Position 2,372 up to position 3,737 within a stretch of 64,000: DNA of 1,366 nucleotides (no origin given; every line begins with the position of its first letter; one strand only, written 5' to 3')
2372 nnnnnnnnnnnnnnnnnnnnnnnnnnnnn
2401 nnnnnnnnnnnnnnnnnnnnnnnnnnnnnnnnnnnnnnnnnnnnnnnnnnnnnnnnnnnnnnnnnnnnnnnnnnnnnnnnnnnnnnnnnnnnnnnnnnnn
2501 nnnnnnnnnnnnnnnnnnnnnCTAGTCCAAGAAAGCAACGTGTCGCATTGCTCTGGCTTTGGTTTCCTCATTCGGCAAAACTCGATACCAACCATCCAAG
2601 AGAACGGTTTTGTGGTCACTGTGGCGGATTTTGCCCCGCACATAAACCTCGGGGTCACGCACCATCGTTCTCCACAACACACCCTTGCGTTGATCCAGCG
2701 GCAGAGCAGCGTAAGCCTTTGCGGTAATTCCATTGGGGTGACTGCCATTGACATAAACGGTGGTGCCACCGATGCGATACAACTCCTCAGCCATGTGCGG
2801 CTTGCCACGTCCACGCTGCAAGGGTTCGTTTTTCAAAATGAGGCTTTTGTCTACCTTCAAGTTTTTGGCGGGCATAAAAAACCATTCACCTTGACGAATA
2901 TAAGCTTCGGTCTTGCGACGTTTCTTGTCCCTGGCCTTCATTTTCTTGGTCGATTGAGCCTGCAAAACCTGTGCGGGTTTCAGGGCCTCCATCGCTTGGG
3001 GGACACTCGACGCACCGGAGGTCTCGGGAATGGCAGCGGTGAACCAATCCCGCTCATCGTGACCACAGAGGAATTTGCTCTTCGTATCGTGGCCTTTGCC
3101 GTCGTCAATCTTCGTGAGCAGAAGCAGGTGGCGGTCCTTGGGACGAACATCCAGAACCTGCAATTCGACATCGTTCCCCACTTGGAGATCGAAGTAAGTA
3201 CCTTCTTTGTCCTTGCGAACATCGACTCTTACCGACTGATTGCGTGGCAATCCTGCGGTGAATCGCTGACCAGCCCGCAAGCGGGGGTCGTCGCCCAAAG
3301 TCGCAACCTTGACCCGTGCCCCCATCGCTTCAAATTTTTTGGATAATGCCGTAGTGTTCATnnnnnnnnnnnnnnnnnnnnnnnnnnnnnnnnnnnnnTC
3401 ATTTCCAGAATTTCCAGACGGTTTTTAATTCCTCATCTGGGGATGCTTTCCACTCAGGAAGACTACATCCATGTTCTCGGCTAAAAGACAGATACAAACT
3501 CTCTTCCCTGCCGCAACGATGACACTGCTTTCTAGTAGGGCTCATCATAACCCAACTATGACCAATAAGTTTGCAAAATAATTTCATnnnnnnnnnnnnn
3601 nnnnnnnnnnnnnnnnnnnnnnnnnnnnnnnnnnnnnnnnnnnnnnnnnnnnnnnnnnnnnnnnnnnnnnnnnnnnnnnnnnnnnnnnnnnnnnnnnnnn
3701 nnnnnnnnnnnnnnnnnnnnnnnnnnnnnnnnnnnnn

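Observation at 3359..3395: Leaderless or near-leaderless arrangement: ATG 5-6 nt downstream of the -10 box at several promoters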

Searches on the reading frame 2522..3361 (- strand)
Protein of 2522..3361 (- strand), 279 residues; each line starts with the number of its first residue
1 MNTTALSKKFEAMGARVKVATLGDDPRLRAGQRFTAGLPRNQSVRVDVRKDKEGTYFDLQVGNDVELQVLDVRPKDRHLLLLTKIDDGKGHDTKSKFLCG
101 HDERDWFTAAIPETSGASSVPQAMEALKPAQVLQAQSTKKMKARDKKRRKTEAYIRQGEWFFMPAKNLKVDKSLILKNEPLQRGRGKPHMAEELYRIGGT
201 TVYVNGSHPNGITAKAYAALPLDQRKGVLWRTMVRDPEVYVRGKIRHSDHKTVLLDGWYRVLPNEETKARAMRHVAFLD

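Call 14: search_protein_families(library=pfam, proteins=[window:2522-3361:-], max_evalue=0.01)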
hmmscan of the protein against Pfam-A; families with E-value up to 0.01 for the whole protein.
window:2522-3361:- (279 aa): 0 families

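Call 22: search_protein_families(library=phrogs, proteins=[window:2522-3361:-], max_evalue=0.001)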
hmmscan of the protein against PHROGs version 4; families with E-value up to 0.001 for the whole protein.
window:2522-3361:- (279 aa): 0 families

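Call 37: find_homologous_proteins(query=window:2522-3361:-, max_evalue=0.00001)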
Query window:2522-3361:- (279 aa): 4587 proteins with E <= 0.00001 among 5289 candidates; the best 120 are listed.
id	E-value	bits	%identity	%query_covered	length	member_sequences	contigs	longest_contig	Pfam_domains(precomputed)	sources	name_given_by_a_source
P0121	8.1e-185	630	100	100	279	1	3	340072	-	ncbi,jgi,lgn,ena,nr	ncbi:MAG: hypothetical protein M0R80_01295 [Proteobacteria bacterium]|jgi:hypothetical protein|nr:hy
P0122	3.2e-179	612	97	100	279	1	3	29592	-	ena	-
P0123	9.1e-116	404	67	100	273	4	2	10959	-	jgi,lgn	jgi:hypothetical protein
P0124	8.4e-105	368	63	98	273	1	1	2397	-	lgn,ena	-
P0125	1.8e-100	354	61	98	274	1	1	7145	-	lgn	-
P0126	8.1e-100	352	61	98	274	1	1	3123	-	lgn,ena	-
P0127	1.8e-99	351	60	98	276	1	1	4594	-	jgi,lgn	jgi:hypothetical protein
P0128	2.2e-98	347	64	100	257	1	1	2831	-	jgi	jgi:hypothetical protein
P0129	4.3e-97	343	58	100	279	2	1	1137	-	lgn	-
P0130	1.4e-94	335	58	98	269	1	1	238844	-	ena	-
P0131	1.3e-93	331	57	98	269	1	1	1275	-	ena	-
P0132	3.9e-93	330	56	99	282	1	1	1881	-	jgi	jgi:hypothetical protein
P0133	2.2e-91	324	55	99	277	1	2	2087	-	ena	-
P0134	4.6e-91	323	58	99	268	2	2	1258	-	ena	-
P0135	2.6e-90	321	57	98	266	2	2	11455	-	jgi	jgi:hypothetical protein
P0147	2.6e-84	301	55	99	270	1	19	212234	-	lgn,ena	-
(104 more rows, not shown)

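Call 39: find_encoding_contigs(protein=P0123, flank=4000, max_places=2)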
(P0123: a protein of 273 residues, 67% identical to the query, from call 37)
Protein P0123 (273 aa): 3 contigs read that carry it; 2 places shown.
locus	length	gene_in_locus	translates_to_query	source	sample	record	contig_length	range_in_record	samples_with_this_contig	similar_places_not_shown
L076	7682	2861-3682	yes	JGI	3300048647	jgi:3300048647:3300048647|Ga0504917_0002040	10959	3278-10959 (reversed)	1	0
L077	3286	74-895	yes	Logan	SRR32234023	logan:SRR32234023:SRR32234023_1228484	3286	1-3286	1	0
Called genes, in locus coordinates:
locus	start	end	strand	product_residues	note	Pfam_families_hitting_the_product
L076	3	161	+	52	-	?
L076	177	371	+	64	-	-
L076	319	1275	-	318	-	PF13692:Glyco_trans_1_4, PF00534:Glycos_transf_1, PF13524:Glyco_trans_1_2 (faint), PF20706:GT4-conflict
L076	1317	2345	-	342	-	PF20706:GT4-conflict, PF00534:Glycos_transf_1, PF13692:Glyco_trans_1_4, PF13524:Glyco_trans_1_2 (faint)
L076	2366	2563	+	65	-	-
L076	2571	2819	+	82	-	-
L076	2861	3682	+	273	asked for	-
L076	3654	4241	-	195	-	-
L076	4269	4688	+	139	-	-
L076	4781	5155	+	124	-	-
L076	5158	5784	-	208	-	PF04542:Sigma70_r2, PF08281:Sigma70_r4_2, PF04545:Sigma70_r4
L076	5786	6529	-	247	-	PF02086:MethyltransfD12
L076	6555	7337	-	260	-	PF01555:N6_N4_Mtase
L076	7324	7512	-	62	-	-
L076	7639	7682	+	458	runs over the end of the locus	PF01139:RtcB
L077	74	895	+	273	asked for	-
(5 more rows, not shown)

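Call 40: find_encoding_contigs(protein=P0130, flank=10000, max_places=1)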
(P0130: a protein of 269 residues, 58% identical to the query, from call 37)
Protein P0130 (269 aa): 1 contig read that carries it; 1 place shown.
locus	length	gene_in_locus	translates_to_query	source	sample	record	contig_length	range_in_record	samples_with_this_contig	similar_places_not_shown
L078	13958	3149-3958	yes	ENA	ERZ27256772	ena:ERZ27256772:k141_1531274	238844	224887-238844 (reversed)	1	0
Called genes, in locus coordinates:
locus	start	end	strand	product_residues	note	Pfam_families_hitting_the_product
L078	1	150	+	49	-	?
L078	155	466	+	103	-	-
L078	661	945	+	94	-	-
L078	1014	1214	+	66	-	-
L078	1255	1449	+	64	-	PF02416:TatA_B_E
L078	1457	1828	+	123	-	-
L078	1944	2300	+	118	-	-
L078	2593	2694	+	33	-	-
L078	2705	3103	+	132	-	-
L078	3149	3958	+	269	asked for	-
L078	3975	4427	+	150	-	-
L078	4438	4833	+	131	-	-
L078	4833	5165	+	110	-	-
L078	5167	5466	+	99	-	-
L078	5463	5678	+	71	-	-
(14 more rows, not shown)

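Call 41: find_encoding_contigs(protein=P0147, flank=10000, max_places=1)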
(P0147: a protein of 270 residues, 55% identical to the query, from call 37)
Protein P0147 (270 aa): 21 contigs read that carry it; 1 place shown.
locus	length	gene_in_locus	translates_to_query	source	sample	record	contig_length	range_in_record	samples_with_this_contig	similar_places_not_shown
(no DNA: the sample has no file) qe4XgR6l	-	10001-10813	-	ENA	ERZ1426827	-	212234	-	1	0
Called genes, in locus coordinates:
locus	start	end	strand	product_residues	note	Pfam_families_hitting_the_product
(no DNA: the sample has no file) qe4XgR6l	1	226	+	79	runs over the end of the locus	-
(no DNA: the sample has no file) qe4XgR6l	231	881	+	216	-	-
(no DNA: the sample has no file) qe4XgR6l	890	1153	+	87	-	-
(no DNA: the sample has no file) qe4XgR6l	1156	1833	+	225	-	PF00697:PRAI (weak)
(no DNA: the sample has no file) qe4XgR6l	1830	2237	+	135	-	-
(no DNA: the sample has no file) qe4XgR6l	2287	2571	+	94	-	-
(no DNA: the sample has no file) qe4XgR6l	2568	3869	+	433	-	PF01145:Band_7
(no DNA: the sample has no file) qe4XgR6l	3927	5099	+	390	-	-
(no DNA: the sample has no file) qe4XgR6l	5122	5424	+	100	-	-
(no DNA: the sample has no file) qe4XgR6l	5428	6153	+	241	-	-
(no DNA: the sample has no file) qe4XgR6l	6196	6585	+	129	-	-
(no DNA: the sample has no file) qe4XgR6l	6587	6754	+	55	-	-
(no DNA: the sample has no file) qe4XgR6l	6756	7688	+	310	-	PF13671:AAA_33 (weak), PF00702:Hydrolase (faint), PF08645:PNK3P (weak), PF13242:Hydrolase_like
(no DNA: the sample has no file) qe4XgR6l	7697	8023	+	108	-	PF11154:DUF2934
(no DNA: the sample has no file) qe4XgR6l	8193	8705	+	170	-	-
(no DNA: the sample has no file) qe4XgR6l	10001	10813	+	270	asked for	-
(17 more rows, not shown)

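Call 44: find_related_loci(query=A2, collection=genome_contigs, flank=1500)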
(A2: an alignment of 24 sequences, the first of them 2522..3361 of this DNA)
Query A2 (279 aa) in genome_contigs; peptide patterns used: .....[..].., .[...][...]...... (x = any residue, [..] = any of these).
600 stretches matched a pattern (row limit reached: there are more); 581 encode a relative of the query (tblastn E <= 1e-3); the best 80 are kept; 80 distinct loci.
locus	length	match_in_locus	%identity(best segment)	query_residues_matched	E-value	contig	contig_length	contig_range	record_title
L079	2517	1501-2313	53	5-279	2e-97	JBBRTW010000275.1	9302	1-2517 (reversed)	MAG: Tepidisphaerales bacterium isolate La2_metabat2.312 La2_metabat2.312_K_716402L9302_cov_13.0000, whole genome shotgu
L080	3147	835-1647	54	1-279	5e-93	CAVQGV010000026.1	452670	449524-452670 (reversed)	MAG: uncultured Gammaproteobacteria bacterium isolate MFD09848.bin.2.30 genome assembly, contig: contig_6358, whole geno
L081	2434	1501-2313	53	1-279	3e-90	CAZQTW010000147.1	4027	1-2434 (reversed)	MAG TPA_asm: uncultured Planctomycetales bacterium isolate SRP167436_co1_220 genome assembly, contig: NODE_37360_length_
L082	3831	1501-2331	50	4-279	6e-89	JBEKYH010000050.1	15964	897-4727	MAG: Tepidisphaeraceae bacterium isolate SPRUCE 670 SPRUCE_670_50, whole genome shotgun sequence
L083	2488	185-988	52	1-279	3e-88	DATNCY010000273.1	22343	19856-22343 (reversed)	MAG TPA_asm: Gemmataceae bacterium isolate SMAG_U11228 k141_3659817, whole genome shotgun sequence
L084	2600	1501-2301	50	1-279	6e-88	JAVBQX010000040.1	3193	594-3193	MAG: Thermoguttaceae bacterium isolate EPI_MAG_00178 c_000008209607, whole genome shotgun sequence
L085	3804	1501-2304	53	1-279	8e-86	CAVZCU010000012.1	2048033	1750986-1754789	MAG: uncultured Gemmataceae bacterium isolate MFD00822.bin.2.119 genome assembly, contig: contig_31317, whole genome sho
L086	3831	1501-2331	49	4-279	2e-85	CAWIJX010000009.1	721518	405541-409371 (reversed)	MAG: uncultured Phycisphaerales bacterium isolate MFD03726.bin.2.35 genome assembly, contig: contig_53846, whole genome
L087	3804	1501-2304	51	1-279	1e-85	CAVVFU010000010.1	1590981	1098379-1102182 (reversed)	MAG: uncultured Gemmataceae bacterium isolate MFD01716.bin.3.101 genome assembly, contig: contig_26164, whole genome sho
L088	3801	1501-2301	48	1-279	5e-85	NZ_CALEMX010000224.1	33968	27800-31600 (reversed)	MAG: uncultured Gimesia sp. isolate ERR2206771_bin.19_CONCOCT_v1.1_MAG ERZ888641.918, whole genome shotgun sequence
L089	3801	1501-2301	52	1-279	1e-84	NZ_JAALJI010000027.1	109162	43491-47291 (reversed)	Paludisphaera soli strain JC670 27, whole genome shotgun sequence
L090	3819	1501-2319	50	1-279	6e-85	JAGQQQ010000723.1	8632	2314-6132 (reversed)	MAG: Planctomycetaceae bacterium isolate HKST-UBA70 2008_310148, whole genome shotgun sequence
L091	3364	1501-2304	50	1-279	2e-84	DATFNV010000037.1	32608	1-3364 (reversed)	MAG TPA_asm: Gemmataceae bacterium isolate SMAG_U9260 k141_600373, whole genome shotgun sequence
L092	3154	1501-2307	51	1-279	1e-84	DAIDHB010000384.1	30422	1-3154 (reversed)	MAG TPA_asm: Planctomycetales bacterium isolate clean336 k141_165799, whole genome shotgun sequence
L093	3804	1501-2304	51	1-279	3e-84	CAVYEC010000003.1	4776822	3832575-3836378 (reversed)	MAG: uncultured Planctomycetota bacterium isolate MFD09603.bin.2.111 genome assembly, contig: contig_1823, whole genome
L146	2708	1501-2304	48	1-279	3e-79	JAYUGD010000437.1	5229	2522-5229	MAG: Zavarzinella sp. isolate GFS_7991 GFS_7991_436, whole genome shotgun sequence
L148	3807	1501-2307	48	1-279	4e-79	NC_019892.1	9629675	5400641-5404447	Singulisphaera acidiphila DSM 18658, complete sequence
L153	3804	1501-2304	48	1-279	2e-78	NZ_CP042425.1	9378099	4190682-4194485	Limnoglobus roseus strain PX52 chromosome, complete genome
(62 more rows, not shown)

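Call 79: search_solved_structures(query=A2, max_evalue=1)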
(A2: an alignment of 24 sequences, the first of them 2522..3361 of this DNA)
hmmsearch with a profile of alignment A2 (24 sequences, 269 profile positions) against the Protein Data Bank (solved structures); distinct sequences matched with E-value up to 1: 2.
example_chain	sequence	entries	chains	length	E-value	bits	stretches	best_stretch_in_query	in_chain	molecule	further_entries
1mzp_A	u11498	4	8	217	0.51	12.8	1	118-160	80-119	50s ribosomal protein L1P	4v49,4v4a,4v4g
8hku_AL1P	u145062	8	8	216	0.64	12.4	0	118-160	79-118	50S ribosomal protein L1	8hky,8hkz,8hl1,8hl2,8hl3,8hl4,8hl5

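Call 82: search_protein_families(library=pfam, proteins=[L153:124-1392:-, L153:2416-3561:-, L148:43-714:+, L148:834-1310:-, L148:867-1337:+], max_evalue=0.001)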
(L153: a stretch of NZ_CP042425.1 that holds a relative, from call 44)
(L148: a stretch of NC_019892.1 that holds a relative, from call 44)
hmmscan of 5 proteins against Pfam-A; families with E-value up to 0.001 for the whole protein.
L153:124-1392:- (422 aa): 0 families

L153:2416-3561:- (381 aa): 1 family
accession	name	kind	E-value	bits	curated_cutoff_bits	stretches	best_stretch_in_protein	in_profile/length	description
PF05257.22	CHAP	-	0.00023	22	26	1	289-328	35-75/81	CHAP domain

L148:43-714:+ (223 aa): 0 families

L148:834-1310:- (158 aa): 2 families
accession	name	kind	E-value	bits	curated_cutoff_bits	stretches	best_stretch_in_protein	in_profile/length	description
PF03965.22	Penicillinase_R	-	5e-27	95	22.6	1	34-148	1-115/115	Penicillinase repressor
PF07848.18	PaaX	-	0.00013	22.5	24.8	1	56-96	23-65/70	PaaX-like protein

L148:867-1337:+ (156 aa): 0 families

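Call 86: predict_structure(alignment_id=A2)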
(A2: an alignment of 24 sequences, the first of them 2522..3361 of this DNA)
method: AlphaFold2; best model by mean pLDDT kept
length: 279 residues; sequences in the alignment: 24
mean_pLDDT: 88.8   pTM: 0.82
mean pLDDT of the five models: 88.8, 88.5, 88.4, 87.8, 86.9
residues with pLDDT >= 90: 186; 70-90: 72; 50-70: 15; < 50: 6
segments of 3 or more residues with pLDDT < 50: 29-32
pLDDT, mean of each block of 10 residues (from residue 1): 86 94 61 57 88 93 93 96 89 93 88 93 95 96 90 92 96 96 85 96 90 94 86 93 93 95 90 69
secondary structure, 60 per line:
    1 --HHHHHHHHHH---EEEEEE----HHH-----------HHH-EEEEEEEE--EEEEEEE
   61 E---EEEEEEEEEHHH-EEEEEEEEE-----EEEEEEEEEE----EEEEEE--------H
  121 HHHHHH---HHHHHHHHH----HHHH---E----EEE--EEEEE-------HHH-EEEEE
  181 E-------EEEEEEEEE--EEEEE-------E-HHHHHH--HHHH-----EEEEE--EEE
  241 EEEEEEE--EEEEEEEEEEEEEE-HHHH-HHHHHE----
elements in order: H3-12 E16-21 E44-51 E54-61 E65-73 E78-86 E92-101 E106-111 H120-126 H130-138 H143-146 E155-157 E160-164 E176-181 E189-197 E200-204 H214-219 H222-225 E231-235 E238-247 E250-263 H265-268 H270-274

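Call 88: fold_search(model_id=the predicted structure, library=pdb)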
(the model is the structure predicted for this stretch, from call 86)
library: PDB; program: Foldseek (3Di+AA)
matches with E <= 10: 475; with E <= 0.001: 0
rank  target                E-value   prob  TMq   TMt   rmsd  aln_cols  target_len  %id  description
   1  7q4y_A                7.9e-02  0.14  0.16  0.22  19.6       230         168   12  human Gid4 bound to a Gly/N-peptide (released 2022-03-09)
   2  6q0v_C                1.9e-01  0.14  0.09  0.12  12.4        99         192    9  Structure of DDB1-DDA1-DCAF15 complex bound to tasisulam and RBM39 (released 2019-11-13)
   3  8ovw_P                2.1e-01  0.05  0.13  0.14  28.8       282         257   11  Cryo-EM structure of CBF1-CCAN bound topologically to centromeric DNA (released 2023-08-09)
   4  3upu_A                2.3e-01  0.06  0.10  0.07  18.9       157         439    9  Crystal structure of the T4 Phage SF1B Helicase Dda (released 2012-06-20)
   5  8yky_A                3.1e-01  0.33  0.12  0.15   7.8        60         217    8  Structure of human class T GPCR TAS2R14-Ggustducin complex with agonist 28.1 (released 2024-07-10)
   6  8ow1_P                3.3e-01  0.08  0.14  0.15  21.8       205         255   12  Cryo-EM structure of the yeast Inner kinetochore bound to a CENP-A nucleosome. (released 2023-08-09)
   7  9qdx                  3.5e-01  0.07  0.13  0.20  19.5       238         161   12  GID4 in complex with Compound 1 (released 2026-03-18)
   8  1hlk_A                4.2e-01  0.25  0.13  0.16  10.6        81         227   10  METALLO-BETA-LACTAMASE FROM BACTEROIDES FRAGILIS IN COMPLEX WITH A TRICYCLIC INHIBITOR (released 2001-11-30)
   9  8ow1_PP               4.2e-01  0.08  0.14  0.15  20.3       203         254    9  Cryo-EM structure of the yeast Inner kinetochore bound to a CENP-A nucleosome. (released 2023-08-09)
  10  9qdy                  4.2e-01  0.07  0.12  0.21  19.4       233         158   11  GID4 in complex with Compound 9 (released 2026-03-18)
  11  6cdg_A                4.7e-01  0.03  0.11  0.16  19.4       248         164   10  GID4 fragment in complex with a peptide (released 2018-03-07)
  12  8z7m_B                4.9e-01  0.33  0.14  0.16   8.7        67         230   13  The crystal structure of AFM-1 (released 2025-02-26)
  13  4uxg_I                9.3e-01  0.06  0.13  0.10  16.6       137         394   12  Crystal structure of the carboxy-terminal region of the bacteriophage T4 proximal long tail fibre protein gp34, R32 na (released 2015-09-30)
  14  6wzz_A                9.3e-01  0.02  0.13  0.17  19.6       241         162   11  GID4 in complex with VGLWKS peptide (released 2020-06-17)
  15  5l2k_A                9.3e-01  0.02  0.10  0.10  21.8       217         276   12  Crystal structure of GEM42 TCR-CD1b-GMM complex (released 2016-11-16)
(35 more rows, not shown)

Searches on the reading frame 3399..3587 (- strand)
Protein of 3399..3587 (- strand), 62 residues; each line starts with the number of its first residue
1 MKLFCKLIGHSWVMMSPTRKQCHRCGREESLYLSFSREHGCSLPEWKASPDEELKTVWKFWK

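Call 14: search_protein_families(library=pfam, proteins=[window:3399-3587:-], max_evalue=0.01)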
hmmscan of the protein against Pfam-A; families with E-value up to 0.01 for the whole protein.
window:3399-3587:- (62 aa): 1 family
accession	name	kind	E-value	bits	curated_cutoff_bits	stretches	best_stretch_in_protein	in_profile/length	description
PF07874.16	DUF1660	-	1.7e-06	28.9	21.4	1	1-29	1-31/63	Prophage protein (DUF1660)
